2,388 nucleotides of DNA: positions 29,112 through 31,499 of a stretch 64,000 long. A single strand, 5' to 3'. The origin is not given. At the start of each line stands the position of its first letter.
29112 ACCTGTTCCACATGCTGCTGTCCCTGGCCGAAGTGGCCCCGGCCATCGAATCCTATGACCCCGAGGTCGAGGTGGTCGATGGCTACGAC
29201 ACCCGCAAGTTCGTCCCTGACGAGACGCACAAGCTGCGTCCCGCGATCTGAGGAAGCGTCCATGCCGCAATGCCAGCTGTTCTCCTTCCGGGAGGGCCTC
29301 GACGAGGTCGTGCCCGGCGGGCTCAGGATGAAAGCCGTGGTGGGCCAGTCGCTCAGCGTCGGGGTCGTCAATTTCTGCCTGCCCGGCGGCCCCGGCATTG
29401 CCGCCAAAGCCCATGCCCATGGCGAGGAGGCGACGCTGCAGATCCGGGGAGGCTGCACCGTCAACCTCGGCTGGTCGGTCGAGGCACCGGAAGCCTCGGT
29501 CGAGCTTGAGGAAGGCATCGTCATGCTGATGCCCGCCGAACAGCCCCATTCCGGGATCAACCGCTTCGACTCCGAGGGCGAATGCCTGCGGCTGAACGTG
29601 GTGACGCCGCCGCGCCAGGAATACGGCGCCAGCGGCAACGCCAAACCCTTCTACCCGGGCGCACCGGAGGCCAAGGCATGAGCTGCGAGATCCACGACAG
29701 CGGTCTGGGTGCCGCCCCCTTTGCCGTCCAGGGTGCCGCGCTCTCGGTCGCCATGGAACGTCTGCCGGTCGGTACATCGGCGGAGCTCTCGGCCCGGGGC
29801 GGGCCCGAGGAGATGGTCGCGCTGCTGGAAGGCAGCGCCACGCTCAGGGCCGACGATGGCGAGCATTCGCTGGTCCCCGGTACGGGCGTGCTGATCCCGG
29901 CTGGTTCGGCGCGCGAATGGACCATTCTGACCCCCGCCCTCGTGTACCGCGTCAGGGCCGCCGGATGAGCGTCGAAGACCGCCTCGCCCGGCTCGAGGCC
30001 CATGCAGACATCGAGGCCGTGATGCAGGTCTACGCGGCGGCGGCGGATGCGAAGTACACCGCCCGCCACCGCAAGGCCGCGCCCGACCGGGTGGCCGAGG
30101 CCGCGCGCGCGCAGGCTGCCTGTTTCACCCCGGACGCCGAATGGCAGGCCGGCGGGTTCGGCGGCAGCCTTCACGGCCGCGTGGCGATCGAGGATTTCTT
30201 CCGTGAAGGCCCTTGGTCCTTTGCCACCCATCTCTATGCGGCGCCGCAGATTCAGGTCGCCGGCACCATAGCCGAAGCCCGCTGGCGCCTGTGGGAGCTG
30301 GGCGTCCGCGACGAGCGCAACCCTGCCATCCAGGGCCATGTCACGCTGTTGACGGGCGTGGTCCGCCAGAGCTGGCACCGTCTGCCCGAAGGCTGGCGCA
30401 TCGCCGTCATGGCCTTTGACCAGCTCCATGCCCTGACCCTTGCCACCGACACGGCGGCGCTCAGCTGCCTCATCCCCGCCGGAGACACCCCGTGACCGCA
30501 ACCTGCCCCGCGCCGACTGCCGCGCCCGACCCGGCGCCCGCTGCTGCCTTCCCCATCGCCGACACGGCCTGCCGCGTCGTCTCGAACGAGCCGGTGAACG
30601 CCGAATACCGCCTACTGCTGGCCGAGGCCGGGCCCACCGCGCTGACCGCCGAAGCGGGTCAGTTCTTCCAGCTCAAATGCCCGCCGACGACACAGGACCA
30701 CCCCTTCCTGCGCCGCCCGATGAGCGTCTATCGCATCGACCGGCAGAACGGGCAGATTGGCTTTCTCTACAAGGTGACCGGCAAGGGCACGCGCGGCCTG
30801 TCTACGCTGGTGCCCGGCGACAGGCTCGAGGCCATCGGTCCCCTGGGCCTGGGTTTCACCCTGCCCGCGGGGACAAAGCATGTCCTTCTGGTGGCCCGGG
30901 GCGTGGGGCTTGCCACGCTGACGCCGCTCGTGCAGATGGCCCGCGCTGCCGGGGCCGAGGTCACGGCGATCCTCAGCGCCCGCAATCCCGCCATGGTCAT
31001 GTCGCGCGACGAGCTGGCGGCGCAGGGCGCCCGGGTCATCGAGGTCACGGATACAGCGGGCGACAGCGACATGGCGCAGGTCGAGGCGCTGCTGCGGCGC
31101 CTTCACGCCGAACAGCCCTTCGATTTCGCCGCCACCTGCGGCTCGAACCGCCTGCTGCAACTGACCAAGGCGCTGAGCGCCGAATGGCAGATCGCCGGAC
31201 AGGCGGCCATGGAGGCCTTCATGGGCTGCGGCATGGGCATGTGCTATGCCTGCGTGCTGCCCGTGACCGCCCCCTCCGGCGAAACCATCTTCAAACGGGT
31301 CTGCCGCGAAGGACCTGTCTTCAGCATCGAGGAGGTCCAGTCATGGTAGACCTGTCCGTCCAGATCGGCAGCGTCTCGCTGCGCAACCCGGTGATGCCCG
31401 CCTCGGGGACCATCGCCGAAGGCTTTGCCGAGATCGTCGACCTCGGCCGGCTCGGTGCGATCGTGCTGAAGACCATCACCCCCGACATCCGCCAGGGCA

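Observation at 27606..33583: Nine-gene translationally coupled operon places a class-1B dihydroorotate dehydrogenase-like PyrK/PyrD pair among Rieske oxygenase components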

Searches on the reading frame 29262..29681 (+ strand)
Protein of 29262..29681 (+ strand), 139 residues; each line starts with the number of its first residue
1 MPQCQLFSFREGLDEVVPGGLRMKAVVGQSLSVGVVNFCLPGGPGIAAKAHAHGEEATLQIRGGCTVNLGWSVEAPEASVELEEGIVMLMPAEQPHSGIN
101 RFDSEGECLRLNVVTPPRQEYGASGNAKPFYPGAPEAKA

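Call 3: search_protein_families(library=pfam, proteins=[window:29262-29681:+], max_evalue=0.01)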
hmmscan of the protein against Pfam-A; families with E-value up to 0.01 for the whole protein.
window:29262-29681:+ (139 aa): 1 family
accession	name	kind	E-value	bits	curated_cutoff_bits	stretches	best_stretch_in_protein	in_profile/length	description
PF07883.17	Cupin_2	-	0.00098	19.2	27.2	1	41-109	7-67/70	Cupin domain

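Call 7: search_protein_families(library=ncbifam, proteins=[window:29262-29681:+], max_evalue=0.01)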
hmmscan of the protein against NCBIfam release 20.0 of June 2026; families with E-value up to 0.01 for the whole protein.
window:29262-29681:+ (139 aa): 2 families
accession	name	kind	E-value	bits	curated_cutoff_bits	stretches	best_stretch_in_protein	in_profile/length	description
NF009763.0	PRK13264.1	equivalog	0.0023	17.9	220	1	43-106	43-105/178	3-hydroxyanthranilate 3,4-dioxygenase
TIGR03037.1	anthran_nbaC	equivalog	0.0046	17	145.95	1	42-105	35-97/159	3-hydroxyanthranilate 3,4-dioxygenase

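Call 55: search_solved_structures(query=window:29262-29681:+, max_evalue=1)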
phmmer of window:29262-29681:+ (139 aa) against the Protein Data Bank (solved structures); distinct sequences matched with E-value up to 1: 9.
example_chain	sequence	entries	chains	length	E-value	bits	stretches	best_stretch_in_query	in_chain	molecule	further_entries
4e2g_A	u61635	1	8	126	0.093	16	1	20-123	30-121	Cupin 2 conserved barrel domain protein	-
3h7j_A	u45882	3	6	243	0.31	14.3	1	49-120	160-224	Bacilysin biosynthesis protein bacB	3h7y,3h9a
5v27_A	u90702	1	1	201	0.47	13.8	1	40-112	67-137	3-hydroxyanthranilate 3,4-dioxygenase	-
4j1x_A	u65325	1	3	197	0.66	13.3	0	46-96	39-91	Epoxidase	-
5v28_A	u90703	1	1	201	0.66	13.3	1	40-111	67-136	3-hydroxyanthranilate 3,4-dioxygenase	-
1zz6_A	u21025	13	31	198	0.67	13.3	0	46-96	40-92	Hydroxypropylphosphonic Acid Epoxidase | Hydroxyprophylphosphonic Acid Epoxidase | EPOXIDASE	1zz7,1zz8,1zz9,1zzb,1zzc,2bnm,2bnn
4hvq_A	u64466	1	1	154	0.69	13.2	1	40-111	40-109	3-hydroxyanthranilate 3,4-dioxygenase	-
1yfu_A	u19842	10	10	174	0.9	12.8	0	40-111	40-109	3-hydroxyanthranilate-3,4-dioxygenase | 3-hydroxyanthranilate 3,4-dioxygenase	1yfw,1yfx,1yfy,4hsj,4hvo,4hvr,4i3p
4wzc_A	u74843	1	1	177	0.93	12.8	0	40-111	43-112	3-hydroxyanthranilate 3,4-dioxygenase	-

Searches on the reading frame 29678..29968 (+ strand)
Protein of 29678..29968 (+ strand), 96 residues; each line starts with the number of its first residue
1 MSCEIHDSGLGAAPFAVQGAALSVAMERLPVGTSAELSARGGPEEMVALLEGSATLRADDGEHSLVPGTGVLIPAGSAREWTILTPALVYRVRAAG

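Call 3: search_protein_families(library=pfam, proteins=[window:29678-29968:+], max_evalue=0.01)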
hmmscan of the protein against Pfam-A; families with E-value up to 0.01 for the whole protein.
window:29678-29968:+ (96 aa): 3 families
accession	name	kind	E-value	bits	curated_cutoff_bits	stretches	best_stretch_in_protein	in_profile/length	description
PF07883.17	Cupin_2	-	0.00027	21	27.2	1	26-81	2-56/70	Cupin domain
PF21621.3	MPI_cupin_dom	-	0.00067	20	27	1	45-77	31-63/79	Mannose-6-phosphate isomerase, cupin domain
PF05899.18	Cupin_3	-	0.00077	19.5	23.5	1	36-86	18-69/74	EutQ-like cupin domain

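Call 7: search_protein_families(library=ncbifam, proteins=[window:29678-29968:+], max_evalue=0.01)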
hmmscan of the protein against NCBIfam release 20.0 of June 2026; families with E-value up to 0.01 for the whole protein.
window:29678-29968:+ (96 aa): 0 families

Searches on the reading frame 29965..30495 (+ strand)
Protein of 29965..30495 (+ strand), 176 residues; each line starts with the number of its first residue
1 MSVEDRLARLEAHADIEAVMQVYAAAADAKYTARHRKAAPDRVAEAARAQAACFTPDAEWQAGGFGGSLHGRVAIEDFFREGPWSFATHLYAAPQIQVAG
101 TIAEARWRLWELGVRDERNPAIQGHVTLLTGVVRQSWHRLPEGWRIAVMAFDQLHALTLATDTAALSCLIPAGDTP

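Call 3: search_protein_families(library=pfam, proteins=[window:29965-30495:+], max_evalue=0.01)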
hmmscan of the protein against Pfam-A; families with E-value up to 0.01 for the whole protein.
window:29965-30495:+ (176 aa): 1 family
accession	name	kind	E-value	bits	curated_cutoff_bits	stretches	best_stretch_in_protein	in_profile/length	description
PF13577.12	SnoaL_4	-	5.5e-13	49.5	24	1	9-148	2-124/126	SnoaL-like domain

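Call 7: search_protein_families(library=ncbifam, proteins=[window:29965-30495:+], max_evalue=0.01)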
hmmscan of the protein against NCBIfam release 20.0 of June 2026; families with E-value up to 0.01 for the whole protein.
window:29965-30495:+ (176 aa): 0 families

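Call 54: search_solved_structures(query=window:29965-30495:+, max_evalue=1)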
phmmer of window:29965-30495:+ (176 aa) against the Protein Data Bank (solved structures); distinct sequences matched with E-value up to 1: 0.

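Call 69: find_homologous_proteins(query=window:29965-30495:+, max_evalue=0.00001)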
Query window:29965-30495:+ (176 aa): 24 proteins with E <= 0.00001 among 536 candidates.
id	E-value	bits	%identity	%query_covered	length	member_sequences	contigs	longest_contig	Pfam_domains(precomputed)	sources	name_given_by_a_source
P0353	1.7e-102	358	93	100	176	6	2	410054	PF13577.13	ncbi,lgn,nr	ncbi:nuclear transport factor 2 family protein [Pararhodobacter aggregans]|nr:nuclear transport fact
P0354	6.5e-51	190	57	99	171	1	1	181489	PF12680.14,PF13577.13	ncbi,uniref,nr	ncbi:nuclear transport factor 2 family protein [Oceanicella sp. SM1341]|uniref:nuclear transport fac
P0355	4.5e-50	187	57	99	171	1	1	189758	PF13577.13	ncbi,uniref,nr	ncbi:nuclear transport factor 2 family protein (plasmid) [Paroceanicella profunda]|uniref:Nuclear tr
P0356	4.9e-47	178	56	99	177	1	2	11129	PF12680.14,PF13577.13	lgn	-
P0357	2.3e-46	175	57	97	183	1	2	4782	PF13577.13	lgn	-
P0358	3.6e-45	172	55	97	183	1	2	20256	PF13577.13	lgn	-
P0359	4.7e-45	171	55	99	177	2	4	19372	PF13577.13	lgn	-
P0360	9.4e-45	170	55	90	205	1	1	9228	PF13577.13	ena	-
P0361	1.3e-44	170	54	97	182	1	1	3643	PF13577.13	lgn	-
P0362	2.7e-43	165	53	96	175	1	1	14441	PF13577.13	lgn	-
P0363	6.8e-43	164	55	99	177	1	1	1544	PF12680.14,PF13577.13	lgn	-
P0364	1.1e-42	163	51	96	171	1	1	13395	PF13577.13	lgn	-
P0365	9.8e-40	154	50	77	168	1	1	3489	PF12680.14,PF13577.13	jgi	jgi:hypothetical protein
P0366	1.1e-39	154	51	73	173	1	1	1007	PF13577.13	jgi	jgi:hypothetical protein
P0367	6.6e-39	151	50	99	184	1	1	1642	PF13577.13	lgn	-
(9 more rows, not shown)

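Call 79: predict_structure(alignment_id=A4)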
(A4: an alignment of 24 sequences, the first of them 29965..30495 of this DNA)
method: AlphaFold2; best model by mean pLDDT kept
length: 176 residues; sequences in the alignment: 24
mean_pLDDT: 93.8   pTM: 0.88
mean pLDDT of the five models: 93.8, 93.4, 93.3, 92.9, 91.6
residues with pLDDT >= 90: 149; 70-90: 21; 50-70: 3; < 50: 3
segments of 3 or more residues with pLDDT < 50: 174-176
pLDDT, mean of each block of 10 residues (from residue 1): 95 98 97 94 98 99 92 98 95 96 98 90 93 98 98 95 84 53
secondary structure, 60 per line:
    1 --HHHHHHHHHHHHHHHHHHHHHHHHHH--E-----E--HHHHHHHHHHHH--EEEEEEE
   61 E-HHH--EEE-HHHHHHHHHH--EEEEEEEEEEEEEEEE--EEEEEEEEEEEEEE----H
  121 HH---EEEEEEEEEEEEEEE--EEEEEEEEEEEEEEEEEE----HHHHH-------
elements in order: H3-28 H40-51 E54-61 E68-70 H72-81 E84-99 E102-115 E126-140 E143-160 H165-169

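Call 82: fold_search(model_id=the predicted structure, library=pdb)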
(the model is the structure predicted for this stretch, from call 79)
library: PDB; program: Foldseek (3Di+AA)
matches with E <= 10: 1269; with E <= 0.001: 525
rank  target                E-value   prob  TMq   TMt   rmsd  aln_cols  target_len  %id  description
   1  3b8l_B                4.6e-10  1.00  0.63  0.76   3.5       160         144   22  CRYSTAL STRUCTURE OF A PUTATIVE AROMATIC RING HYDROXYLASE (SARO_3538) FROM NOVOSPHINGOBIUM AROMATICIVORANS DSM AT 1.75 (released 2007-11-27)
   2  3b8l_F                1.5e-09  1.00  0.64  0.77   2.7       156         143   21  CRYSTAL STRUCTURE OF A PUTATIVE AROMATIC RING HYDROXYLASE (SARO_3538) FROM NOVOSPHINGOBIUM AROMATICIVORANS DSM AT 1.75 (released 2007-11-27)
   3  3b8l_A                2.3e-09  1.00  0.61  0.72   3.6       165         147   22  CRYSTAL STRUCTURE OF A PUTATIVE AROMATIC RING HYDROXYLASE (SARO_3538) FROM NOVOSPHINGOBIUM AROMATICIVORANS DSM AT 1.75 (released 2007-11-27)
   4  8t6n_E                2.5e-09  1.00  0.52  0.57   8.0       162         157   25  Crystal structure of T33-27.1: Deep-learning sequence design of co-assembling tetrahedron protein nanoparticles (released 2024-04-24)
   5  4l8o                  5.2e-09  1.00  0.60  0.64   4.6       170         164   16  Crystal structure of a bile-acid 7-alpha dehydratase (CLOHYLEM_06634) from Clostridium hylemonae DSM 15053 at 2.20 A res (released 2013-08-21)
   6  4leh_A                1.1e-08  1.00  0.63  0.66   4.5       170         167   12  Crystal structure of a bile-acid 7-alpha dehydratase (CLOSCI_03134) from Clostridium scindens ATCC 35704 at 2.90 A res (released 2013-08-21)
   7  2rfr                  1.1e-08  1.00  0.55  0.62   8.3       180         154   21  Crystal structure of an ntf2-like protein with a cystatin-like fold (saro_3722) from novosphingobium aromaticivorans dsm (released 2007-10-16)
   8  3s5c_A                1.2e-08  1.00  0.64  0.75   3.2       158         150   17  Crystal Structure of a Hexachlorocyclohexane dehydrochlorinase (LinA) Type2 (released 2012-05-23)
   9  3ejv                  1.4e-08  1.00  0.55  0.60   7.7       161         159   22  Crystal structure of a cystatin-like protein (saro_2766) from novosphingobium aromaticivorans dsm at 1.40 A resolution (released 2008-09-30)
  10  3s5c_E                1.5e-08  1.00  0.60  0.68   3.9       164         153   18  Crystal Structure of a Hexachlorocyclohexane dehydrochlorinase (LinA) Type2 (released 2012-05-23)
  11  3a76_B                1.6e-08  1.00  0.65  0.74   3.0       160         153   18  The crystal structure of LinA (released 2010-09-15)
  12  5kvb                  1.6e-08  1.00  0.60  0.71   3.6       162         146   19  The crystal structure of hexachlorocyclohexane dehydrochlorinase LinA-type3 from Novosphingobium barchaimii LL02 (released 2017-07-19)
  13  3a76_A                2.6e-08  1.00  0.64  0.76   3.6       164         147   20  The crystal structure of LinA (released 2010-09-15)
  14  3s5c_B                2.8e-08  1.00  0.61  0.71   3.8       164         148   18  Crystal Structure of a Hexachlorocyclohexane dehydrochlorinase (LinA) Type2 (released 2012-05-23)
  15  3ef8_A                2.9e-08  1.00  0.66  0.77   4.6       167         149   16  Crystal structure of Putative Scytalone Dehydratase (YP_496742.1) from NOVOSPHINGOBIUM AROMATICIVORANS DSM 12444 at 1. (released 2008-09-30)
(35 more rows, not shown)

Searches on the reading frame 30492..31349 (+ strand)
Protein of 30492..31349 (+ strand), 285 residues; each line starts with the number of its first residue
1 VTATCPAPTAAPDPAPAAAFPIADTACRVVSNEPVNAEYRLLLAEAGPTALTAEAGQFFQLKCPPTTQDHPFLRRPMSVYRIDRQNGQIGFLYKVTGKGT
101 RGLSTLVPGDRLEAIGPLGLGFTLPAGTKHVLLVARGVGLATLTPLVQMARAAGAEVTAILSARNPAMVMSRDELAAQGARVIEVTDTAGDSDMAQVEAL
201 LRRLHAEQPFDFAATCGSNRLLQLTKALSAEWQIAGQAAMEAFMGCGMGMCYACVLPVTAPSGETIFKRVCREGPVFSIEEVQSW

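Call 3: search_protein_families(library=pfam, proteins=[window:30492-31349:+], max_evalue=0.01)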
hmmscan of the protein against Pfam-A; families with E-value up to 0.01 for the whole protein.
window:30492-31349:+ (285 aa): 1 family
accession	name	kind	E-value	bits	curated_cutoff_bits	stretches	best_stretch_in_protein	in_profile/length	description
PF10418.14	DHODB_Fe-S_bind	-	5.4e-15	55.3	23.9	1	241-283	1-41/41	Iron-sulfur cluster binding domain of dihydroorotate dehydrogenase B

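Call 7: search_protein_families(library=ncbifam, proteins=[window:30492-31349:+], max_evalue=0.01)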
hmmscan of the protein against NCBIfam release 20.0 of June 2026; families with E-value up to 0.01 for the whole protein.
window:30492-31349:+ (285 aa): 17 families
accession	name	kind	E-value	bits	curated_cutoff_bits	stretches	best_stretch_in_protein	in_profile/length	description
NF000799.0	PRK00054.1-4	equivalog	2e-38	131.9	314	1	38-282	19-256/258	dihydroorotate dehydrogenase electron transfer subunit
NF000797.0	PRK00054.1-2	equivalog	7.2e-38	130.4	270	1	50-280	39-263/267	dihydroorotate dehydrogenase electron transfer subunit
NF004862.0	PRK06222.1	subfamily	2.6e-33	115.7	220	1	28-282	3-248/281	sulfide/dihydroorotate dehydrogenase-like FAD/NAD-binding protein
NF000798.0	PRK00054.1-3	equivalog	4.5e-33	114.9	219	1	29-282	10-242/244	dihydroorotate dehydrogenase electron transfer subunit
NF000796.0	PRK00054.1-1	equivalog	1.1e-28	100.2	224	1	75-282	45-235/254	dihydroorotate dehydrogenase electron transfer subunit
NF009414.0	PRK12778.1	equivalog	8e-26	90.5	1103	1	29-282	4-248/752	bifunctional dihydroorotate dehydrogenase B NAD binding subunit/NADPH-dependent glutamate synthase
NF009413.0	PRK12775.1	equivalog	2.2e-17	62.2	1895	1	45-280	20-246/1006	putative trifunctional 2-polyprenylphenol hydroxylase/glutamate synthase subunit beta/ferritin domain-containing protein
NF004470.0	PRK05802.1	equivalog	3e-14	52.8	313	1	53-272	96-315/330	sulfide/dihydroorotate dehydrogenase-like FAD/NAD-binding protein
NF009415.0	PRK12779.1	equivalog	1.8e-12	46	1519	1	29-276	653-912/944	putative bifunctional glutamate synthase subunit beta/2-polyprenylphenol hydroxylase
NF006220.0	PRK08345.1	subfamily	1.5e-10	40.8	395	1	54-279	44-284/294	cytochrome-c3 hydrogenase subunit gamma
NF040835.1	sulfhyd_HydG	equivalog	6.7e-09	35.4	650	1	51-280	48-282/292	NADPH-dependent hydrogenase/sulfhydrogenase 1 subunit gamma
NF045803.1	MethMoxFADbindMmoC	equivalog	3e-07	29.6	500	1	26-156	113-242/343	aromatic/alkene monooxygenase hydroxylase FAD-binding subunit MmoC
TIGR02911.1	sulfite_red_B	equivalog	7.7e-07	28.5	288.6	1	52-178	30-152/261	anaerobic sulfite reductase subunit AsrB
NF040830.1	sulfhyd_ShyC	equivalog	1.7e-06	27.4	600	1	239-280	243-279/288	NAD(P)-dependent hydrogenase/sulfhydrogenase 2 subunit gamma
NF058606.1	GlBtMonoRdsGbcB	equivalog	7.6e-06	25.1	500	1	106-184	96-176/362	glycine betaine monooxygenase reductase subunit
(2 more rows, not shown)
